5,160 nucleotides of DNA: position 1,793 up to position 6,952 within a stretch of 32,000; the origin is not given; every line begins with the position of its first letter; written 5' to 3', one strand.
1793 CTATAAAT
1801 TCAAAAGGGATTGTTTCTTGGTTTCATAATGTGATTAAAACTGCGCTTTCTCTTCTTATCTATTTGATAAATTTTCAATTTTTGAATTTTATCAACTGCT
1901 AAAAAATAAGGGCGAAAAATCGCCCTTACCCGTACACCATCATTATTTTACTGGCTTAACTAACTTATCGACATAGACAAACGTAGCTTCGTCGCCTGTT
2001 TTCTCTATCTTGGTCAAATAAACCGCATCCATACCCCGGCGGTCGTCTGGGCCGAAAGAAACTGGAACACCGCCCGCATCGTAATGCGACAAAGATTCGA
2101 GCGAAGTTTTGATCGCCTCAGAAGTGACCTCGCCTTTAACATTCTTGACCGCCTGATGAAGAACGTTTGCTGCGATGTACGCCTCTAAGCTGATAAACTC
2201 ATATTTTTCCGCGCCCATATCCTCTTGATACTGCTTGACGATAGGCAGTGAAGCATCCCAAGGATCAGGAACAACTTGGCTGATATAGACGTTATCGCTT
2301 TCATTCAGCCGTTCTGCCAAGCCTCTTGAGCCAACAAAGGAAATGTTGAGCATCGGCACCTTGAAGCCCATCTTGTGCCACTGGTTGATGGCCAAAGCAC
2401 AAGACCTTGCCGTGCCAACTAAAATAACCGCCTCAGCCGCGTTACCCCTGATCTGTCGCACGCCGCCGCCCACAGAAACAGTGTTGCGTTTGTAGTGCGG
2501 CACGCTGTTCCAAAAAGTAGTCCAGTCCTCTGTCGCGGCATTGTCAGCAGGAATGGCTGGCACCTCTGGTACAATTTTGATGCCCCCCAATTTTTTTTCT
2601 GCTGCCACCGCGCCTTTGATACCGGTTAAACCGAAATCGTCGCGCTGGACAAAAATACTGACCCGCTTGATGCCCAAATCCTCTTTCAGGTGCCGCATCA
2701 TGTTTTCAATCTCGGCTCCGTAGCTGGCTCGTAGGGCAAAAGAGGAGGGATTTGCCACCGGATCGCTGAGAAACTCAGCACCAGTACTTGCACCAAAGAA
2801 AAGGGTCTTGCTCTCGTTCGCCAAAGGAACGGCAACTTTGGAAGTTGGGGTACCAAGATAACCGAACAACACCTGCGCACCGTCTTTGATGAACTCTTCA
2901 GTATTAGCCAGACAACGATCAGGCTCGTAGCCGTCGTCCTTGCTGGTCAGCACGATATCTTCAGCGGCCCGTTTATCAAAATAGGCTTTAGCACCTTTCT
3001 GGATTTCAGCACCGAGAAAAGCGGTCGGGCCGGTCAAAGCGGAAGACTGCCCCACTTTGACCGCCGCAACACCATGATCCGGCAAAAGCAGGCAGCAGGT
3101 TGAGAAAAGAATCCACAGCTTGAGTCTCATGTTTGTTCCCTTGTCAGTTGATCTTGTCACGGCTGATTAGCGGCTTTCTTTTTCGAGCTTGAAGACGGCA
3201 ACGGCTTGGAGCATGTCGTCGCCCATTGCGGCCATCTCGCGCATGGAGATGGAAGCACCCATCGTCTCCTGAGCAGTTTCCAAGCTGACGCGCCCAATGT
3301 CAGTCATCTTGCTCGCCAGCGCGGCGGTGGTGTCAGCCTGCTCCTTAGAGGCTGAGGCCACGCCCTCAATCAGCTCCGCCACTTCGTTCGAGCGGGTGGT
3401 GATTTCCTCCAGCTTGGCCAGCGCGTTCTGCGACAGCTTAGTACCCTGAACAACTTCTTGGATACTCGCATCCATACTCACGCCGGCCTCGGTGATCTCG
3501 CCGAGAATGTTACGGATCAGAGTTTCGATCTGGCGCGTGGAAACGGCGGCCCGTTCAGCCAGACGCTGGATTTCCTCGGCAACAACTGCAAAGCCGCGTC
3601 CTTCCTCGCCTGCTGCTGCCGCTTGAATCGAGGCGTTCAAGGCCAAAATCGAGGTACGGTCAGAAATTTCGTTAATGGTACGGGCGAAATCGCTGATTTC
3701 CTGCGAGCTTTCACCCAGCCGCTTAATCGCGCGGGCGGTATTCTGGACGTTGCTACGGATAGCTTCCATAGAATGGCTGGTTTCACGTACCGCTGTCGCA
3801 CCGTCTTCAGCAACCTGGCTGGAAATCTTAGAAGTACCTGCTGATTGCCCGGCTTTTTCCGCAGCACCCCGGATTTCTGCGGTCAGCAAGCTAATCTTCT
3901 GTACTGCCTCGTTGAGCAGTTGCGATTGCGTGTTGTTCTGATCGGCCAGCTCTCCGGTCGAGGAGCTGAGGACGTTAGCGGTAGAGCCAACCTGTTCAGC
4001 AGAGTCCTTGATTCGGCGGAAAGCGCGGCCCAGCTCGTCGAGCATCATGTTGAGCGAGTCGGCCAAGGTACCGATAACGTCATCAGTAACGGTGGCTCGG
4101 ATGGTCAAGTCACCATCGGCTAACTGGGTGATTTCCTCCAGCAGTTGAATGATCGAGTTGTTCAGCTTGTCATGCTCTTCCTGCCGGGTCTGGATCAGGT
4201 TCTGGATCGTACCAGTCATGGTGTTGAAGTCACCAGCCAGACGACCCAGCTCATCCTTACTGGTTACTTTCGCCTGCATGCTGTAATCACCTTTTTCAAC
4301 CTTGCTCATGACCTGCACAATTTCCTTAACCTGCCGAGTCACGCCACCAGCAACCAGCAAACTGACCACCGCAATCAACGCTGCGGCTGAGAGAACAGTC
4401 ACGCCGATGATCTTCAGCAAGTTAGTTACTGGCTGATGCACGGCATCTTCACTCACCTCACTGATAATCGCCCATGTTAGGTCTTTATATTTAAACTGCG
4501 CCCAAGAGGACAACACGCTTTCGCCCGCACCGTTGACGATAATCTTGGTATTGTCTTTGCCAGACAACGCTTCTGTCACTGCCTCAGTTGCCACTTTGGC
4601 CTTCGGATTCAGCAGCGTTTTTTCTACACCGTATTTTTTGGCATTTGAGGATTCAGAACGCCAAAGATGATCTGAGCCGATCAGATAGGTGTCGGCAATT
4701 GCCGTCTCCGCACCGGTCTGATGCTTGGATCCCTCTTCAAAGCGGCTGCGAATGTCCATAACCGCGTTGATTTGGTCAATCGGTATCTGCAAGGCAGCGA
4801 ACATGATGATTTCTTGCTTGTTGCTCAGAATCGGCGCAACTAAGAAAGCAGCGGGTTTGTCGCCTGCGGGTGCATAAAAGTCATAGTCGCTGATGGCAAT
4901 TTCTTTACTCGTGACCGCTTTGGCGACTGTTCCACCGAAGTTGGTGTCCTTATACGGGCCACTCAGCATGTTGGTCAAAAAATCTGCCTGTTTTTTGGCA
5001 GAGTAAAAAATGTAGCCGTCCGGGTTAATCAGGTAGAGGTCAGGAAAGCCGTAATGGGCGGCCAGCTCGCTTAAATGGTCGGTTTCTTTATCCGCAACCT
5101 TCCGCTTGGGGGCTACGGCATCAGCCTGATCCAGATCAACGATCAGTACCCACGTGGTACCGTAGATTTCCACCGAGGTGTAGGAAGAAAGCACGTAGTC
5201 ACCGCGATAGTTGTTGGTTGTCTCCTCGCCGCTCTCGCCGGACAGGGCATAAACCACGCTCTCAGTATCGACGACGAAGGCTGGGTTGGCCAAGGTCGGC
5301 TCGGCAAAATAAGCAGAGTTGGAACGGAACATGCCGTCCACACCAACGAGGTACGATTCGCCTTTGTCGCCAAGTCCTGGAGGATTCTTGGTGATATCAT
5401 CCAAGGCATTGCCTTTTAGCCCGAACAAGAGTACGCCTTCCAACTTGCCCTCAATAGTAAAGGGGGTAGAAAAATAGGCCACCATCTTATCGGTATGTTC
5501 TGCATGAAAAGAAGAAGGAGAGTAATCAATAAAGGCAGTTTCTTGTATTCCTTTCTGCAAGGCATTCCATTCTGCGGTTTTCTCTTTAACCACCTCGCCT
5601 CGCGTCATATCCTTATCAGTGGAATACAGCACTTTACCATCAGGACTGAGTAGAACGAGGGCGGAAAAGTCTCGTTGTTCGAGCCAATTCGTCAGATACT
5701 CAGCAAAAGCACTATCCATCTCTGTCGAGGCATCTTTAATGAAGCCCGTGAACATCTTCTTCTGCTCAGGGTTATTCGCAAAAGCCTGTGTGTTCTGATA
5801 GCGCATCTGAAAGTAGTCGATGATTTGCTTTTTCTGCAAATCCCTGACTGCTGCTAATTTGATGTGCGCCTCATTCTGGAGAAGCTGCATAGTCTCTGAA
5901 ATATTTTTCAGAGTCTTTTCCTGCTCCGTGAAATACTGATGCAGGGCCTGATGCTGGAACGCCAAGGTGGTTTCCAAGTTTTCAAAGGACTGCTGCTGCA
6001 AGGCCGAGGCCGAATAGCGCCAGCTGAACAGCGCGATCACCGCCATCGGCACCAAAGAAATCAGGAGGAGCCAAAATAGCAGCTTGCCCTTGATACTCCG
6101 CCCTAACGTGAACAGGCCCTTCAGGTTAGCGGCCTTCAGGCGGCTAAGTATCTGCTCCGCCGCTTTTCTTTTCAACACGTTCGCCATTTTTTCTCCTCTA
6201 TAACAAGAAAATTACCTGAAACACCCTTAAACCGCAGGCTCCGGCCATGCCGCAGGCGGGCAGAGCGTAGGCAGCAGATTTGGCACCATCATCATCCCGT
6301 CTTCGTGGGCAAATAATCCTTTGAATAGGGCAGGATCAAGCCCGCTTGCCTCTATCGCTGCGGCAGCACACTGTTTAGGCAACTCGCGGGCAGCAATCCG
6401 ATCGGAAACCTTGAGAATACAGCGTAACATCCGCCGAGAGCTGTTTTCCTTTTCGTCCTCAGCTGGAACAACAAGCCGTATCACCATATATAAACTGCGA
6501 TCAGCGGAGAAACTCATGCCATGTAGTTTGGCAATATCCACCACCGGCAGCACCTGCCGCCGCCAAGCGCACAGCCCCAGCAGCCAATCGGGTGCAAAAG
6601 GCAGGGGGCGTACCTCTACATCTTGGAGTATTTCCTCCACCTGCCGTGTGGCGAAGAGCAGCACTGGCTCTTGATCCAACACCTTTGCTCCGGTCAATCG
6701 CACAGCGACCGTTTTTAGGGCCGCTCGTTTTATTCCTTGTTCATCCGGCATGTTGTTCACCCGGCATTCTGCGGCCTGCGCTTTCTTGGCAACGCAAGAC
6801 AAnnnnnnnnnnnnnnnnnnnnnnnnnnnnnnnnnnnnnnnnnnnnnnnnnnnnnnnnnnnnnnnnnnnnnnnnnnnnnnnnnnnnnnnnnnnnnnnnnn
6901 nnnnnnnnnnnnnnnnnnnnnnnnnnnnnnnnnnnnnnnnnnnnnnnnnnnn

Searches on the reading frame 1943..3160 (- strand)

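Call 5: search_protein_families(library=pfam, proteins=[window:1943-3160:-], max_evalue=0.01)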
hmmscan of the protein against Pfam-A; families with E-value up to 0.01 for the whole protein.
window:1943-3160:- (405 aa): 2 families
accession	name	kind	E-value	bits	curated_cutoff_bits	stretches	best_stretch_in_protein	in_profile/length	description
PF13458.12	Peripla_BP_6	-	5.4e-42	145.1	31.7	1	34-389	2-342/343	Periplasmic binding protein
PF01094.35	ANF_receptor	-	4.4e-05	23.1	25.4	1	68-199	24-153/353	Receptor family ligand binding region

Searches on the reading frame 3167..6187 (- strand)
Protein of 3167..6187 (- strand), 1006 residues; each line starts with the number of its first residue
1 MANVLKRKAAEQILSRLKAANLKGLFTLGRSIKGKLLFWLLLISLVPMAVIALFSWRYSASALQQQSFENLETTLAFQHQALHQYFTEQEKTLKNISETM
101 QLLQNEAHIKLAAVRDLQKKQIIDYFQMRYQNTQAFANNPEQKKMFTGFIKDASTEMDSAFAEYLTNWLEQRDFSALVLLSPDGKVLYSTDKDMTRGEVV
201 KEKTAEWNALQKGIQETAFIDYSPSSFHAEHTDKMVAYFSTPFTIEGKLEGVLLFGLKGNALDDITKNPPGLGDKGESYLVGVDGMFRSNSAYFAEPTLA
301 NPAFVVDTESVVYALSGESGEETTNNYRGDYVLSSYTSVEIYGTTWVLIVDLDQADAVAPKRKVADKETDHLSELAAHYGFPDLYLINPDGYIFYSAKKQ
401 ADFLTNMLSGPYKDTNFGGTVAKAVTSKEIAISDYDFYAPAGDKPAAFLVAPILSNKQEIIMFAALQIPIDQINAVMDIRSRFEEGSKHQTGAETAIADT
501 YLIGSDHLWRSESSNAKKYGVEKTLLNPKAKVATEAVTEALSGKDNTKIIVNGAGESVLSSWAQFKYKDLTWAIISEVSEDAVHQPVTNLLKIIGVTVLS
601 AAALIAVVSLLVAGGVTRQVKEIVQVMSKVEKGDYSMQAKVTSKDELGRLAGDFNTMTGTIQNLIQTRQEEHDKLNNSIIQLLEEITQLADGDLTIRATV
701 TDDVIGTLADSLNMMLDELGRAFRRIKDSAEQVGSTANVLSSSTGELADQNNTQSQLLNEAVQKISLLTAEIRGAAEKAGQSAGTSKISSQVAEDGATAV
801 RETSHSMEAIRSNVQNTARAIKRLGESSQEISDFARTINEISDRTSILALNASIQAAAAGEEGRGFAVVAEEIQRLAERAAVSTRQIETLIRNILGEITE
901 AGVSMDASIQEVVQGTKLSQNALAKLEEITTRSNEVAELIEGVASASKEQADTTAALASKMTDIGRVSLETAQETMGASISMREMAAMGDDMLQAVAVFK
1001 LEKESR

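Call 5: search_protein_families(library=pfam, proteins=[window:3167-6187:-], max_evalue=0.01)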
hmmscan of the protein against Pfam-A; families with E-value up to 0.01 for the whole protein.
window:3167-6187:- (1006 aa): 3 families
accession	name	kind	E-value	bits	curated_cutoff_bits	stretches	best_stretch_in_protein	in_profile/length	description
PF00015.26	MCPsignal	-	2.7e-34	118.9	34.6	1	786-967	4-171/172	Methyl-accepting chemotaxis protein (MCP) signalling domain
PF00672.30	HAMP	-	1.1e-15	58.1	25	2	612-662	2-52/53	HAMP domain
PF17354.8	DUF5382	-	0.0018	19.2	25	1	87-140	23-76/127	Family of unknown function (DUF5382) central domain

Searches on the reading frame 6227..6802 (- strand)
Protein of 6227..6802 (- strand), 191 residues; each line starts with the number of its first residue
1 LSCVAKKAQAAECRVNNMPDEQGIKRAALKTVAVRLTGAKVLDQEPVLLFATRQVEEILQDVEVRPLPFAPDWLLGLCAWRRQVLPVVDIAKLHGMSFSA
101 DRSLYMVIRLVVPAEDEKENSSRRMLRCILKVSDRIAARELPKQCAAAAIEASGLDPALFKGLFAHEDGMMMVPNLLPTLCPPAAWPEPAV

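Call 5: search_protein_families(library=pfam, proteins=[window:6227-6802:-], max_evalue=0.01)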
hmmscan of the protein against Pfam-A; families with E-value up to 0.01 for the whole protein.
window:6227-6802:- (191 aa): 1 family
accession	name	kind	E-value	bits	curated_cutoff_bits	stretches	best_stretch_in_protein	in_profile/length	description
PF01584.24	CheW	-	2.1e-09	37.6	23.5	1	48-108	12-72/138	CheW-like domain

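Call 70: search_protein_families(library=ncbifam, proteins=[window:6227-6802:-], max_evalue=0.001)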
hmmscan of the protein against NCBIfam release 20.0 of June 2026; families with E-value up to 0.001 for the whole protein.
window:6227-6802:- (191 aa): 0 families
